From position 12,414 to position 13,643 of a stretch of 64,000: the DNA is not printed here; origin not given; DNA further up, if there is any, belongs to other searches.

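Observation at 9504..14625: Five-gene operon mixing leuB/leuC/leuD-type enzymes with an HMG-CoA-lyase-like lyase and a family III CoA-transferase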

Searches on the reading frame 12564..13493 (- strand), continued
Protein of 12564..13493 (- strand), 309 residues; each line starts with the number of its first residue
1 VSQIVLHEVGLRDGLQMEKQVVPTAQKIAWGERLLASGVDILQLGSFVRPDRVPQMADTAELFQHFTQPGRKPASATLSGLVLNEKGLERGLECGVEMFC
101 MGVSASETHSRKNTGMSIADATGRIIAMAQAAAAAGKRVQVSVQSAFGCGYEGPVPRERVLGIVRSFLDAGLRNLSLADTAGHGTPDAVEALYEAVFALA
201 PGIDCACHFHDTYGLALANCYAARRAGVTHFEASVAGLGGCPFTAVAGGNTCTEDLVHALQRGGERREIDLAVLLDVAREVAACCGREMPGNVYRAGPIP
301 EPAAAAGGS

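Call 21: find_encoding_contigs(protein=P0034, flank=10000, max_places=2)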
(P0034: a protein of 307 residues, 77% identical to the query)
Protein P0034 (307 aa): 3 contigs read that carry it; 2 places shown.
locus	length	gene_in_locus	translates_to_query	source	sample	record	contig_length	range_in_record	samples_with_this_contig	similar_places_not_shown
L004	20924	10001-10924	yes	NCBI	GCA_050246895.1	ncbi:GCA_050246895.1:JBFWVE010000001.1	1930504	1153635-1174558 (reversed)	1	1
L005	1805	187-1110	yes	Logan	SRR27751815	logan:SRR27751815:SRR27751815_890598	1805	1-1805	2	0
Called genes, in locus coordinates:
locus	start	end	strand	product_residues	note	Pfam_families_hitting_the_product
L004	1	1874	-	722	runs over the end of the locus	PF00069:Pkinase, PF07714:PK_Tyr_Ser-Thr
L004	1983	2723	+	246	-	PF07638:Sigma70_ECF (weak), PF08281:Sigma70_r4_2 (faint)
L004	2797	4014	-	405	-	-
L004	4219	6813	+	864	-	PF02861:Clp_N, PF23569:NBD_SMAX1, PF00004:AAA, PF17871:AAA_lid_9, PF00004:AAA, PF07724:AAA_2, PF07728:AAA_5, PF10431:ClpB_D2-small, +11 more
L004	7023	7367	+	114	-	-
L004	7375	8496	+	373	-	-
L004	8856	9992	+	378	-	PF00180:Iso_dh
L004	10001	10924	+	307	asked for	PF00682:HMGL-like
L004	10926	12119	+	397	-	PF02515:CoA_transf_3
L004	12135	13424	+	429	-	PF00330:Aconitase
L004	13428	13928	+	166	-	PF00694:Aconitase_C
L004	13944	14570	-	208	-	PF03435:Sacchrp_dh_NADP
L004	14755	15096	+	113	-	PF01740:STAS, PF13466:STAS_2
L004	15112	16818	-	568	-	-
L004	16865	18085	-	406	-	PF27098:Rv0959_3rd, PF13519:VWA_2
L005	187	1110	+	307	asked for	PF00682:HMGL-like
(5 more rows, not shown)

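Call 29: find_related_loci(query=window:12564-13493:-, collection=genome_contigs, flank=8000)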
Query window:12564-13493:- (309 aa) in genome_contigs; peptide patterns used: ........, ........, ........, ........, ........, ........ (x = any residue, [..] = any of these).
599 stretches matched a pattern (row limit reached: there are more); 381 encode a relative of the query (tblastn E <= 1e-3); the best 80 are kept; 80 distinct loci.
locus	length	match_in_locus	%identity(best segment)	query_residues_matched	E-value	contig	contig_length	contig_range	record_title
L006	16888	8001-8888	90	1-296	4e-178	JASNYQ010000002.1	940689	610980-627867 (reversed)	MAG: Thermoanaerobaculia bacterium isolate ACID-4 HKU-EGSB-ACID-4_2, whole genome shotgun sequence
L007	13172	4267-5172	75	1-302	9e-155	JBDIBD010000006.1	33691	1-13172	MAG: Vicinamibacteria bacterium isolate AS-MICRO-OLR.136 NODE_3817_length_33691_cov_14.267531, whole genome shotgun sequ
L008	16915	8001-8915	77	1-305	2e-154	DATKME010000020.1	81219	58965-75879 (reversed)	MAG TPA_asm: Vicinamibacteria bacterium isolate SMAG_U14703 k141_3522919, whole genome shotgun sequence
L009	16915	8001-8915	77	1-305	1e-153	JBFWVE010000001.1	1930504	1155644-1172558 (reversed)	MAG: Vicinamibacteria bacterium isolate CA_2019_TPBF_87 NODE_7_length_1930504_cov_19.739044_TPBF, whole genome shotgun s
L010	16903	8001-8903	75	1-301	9e-153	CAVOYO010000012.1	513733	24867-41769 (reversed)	MAG: uncultured Acidobacteriota bacterium isolate MFD09779.bin.2.31 genome assembly, contig: contig_33459, whole genome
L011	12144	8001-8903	76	1-301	2e-152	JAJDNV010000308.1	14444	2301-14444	MAG: Acidobacteria bacterium isolate ALSabin.176 k141_6386371, whole genome shotgun sequence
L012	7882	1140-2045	76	5-306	3e-151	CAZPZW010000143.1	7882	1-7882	MAG TPA_asm: uncultured Thermoanaerobaculia bacterium isolate SRP173033_co2_58 genome assembly, contig: NODE_5714_length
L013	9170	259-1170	73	3-306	3e-149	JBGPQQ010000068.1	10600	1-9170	MAG: Vicinamibacteria bacterium isolate OBJ1_062018_150_29 k141_2474450_length_10600_cov_80.0000, whole genome shotgun s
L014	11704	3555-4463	76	4-306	1e-149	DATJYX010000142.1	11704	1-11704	MAG TPA_asm: Vicinamibacteria bacterium isolate SMAG_U15163 k141_4725160, whole genome shotgun sequence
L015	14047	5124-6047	73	1-308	1e-148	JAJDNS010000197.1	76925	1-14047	MAG: Acidobacteria bacterium isolate ALSabin.143 k141_497105, whole genome shotgun sequence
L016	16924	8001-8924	74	1-308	5e-148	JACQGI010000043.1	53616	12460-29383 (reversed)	MAG: Acidobacteria bacterium isolate NC_groundwater_1069_Ag_S2p5_71_226 S_2p5_S6_coassembly_k141_5090897, whole genome s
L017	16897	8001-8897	75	1-299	1e-147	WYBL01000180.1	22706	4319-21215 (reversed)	MAG: Acidobacteria bacterium isolate ACD2 k127_790142, whole genome shotgun sequence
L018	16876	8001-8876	75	4-295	2e-146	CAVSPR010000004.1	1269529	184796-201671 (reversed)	MAG: uncultured Acidobacteriota bacterium isolate MFD02979.bin.2.94 genome assembly, contig: contig_29843, whole genome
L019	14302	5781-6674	74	2-299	4e-146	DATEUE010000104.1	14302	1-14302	MAG TPA_asm: Vicinamibacteria bacterium isolate SMAG_U8333 k141_591196, whole genome shotgun sequence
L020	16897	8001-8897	72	1-299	1e-144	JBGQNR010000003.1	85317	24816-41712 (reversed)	MAG: Acidobacteriota bacterium isolate OBJ2_061818_130_43 k141_275153_length_85317_cov_17.8233, whole genome shotgun seq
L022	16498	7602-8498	72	1-299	6e-144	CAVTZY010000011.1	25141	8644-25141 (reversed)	MAG: Terriglobia bacterium isolate MFD04408.bin.2.106 genome assembly, contig: contig_122904, whole genome shotgun seque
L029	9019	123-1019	66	1-299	7e-141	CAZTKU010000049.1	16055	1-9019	MAG TPA_asm: uncultured Ignavibacteriaceae bacterium isolate binchicken_co119_451 genome assembly, contig: NODE_4527_len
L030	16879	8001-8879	71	5-297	2e-140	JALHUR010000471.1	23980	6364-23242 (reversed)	MAG: Candidatus Aminicenantes bacterium isolate PFL55 seq_4790844, whole genome shotgun sequence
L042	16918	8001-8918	66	1-306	5e-138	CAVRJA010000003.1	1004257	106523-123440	MAG: uncultured Acidobacteriota bacterium isolate MFD05942.bin.2.7 genome assembly, contig: contig_20025, whole genome s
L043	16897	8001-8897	66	1-299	2e-137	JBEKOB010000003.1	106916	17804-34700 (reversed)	MAG: Bacteroidota bacterium isolate SPRUCE 430 SPRUCE_430_3, whole genome shotgun sequence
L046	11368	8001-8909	66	2-304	4e-137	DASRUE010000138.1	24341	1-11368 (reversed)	MAG TPA_asm: Bacteroidota bacterium isolate SMAG_U7886 k141_601572, whole genome shotgun sequence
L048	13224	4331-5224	66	4-302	2e-136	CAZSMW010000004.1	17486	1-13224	MAG TPA_asm: uncultured Eubacteriales bacterium isolate binchicken_co255_252 genome assembly, contig: k141_4474160, whol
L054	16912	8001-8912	66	2-306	2e-135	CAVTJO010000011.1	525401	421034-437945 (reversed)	MAG: uncultured Bacteroidetes bacterium isolate MFD05942.bin.1.467 genome assembly, contig: contig_29679, whole genome s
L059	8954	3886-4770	68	6-301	1e-134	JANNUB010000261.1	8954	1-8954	MAG: Ignavibacteriota bacterium isolate SOY_30_metabat_287 SOY_30_k141_3005774, whole genome shotgun sequence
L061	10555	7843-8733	68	5-301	9e-135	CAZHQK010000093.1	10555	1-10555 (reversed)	MAG TPA_asm: uncultured Acidobacteriota bacterium isolate SRP231805_co4_31 genome assembly, contig: k141_117838, whole g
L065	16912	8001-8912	64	1-304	4e-134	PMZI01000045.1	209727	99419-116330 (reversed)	MAG: Ignavibacteriae bacterium isolate fen_1268 73.20110800_E3D.28_contig_3687, whole genome shotgun sequence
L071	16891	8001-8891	64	1-299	3e-133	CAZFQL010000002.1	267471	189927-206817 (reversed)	MAG TPA_asm: uncultured Chlorobiaceae bacterium isolate SRP302447_co3_354 genome assembly, contig: NODE_98_length_267471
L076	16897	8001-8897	66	1-299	4e-133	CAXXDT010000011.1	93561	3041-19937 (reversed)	MAG: uncultured Syntrophobacter sp. isolate 77c4d0fe-ff47-49b2-b771-50e4a4e8458d genome assembly, contig: contig_11, who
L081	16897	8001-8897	66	1-299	1e-132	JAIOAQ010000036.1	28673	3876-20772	MAG: Chloroflexota bacterium isolate S1bins192 c_000000000036, whole genome shotgun sequence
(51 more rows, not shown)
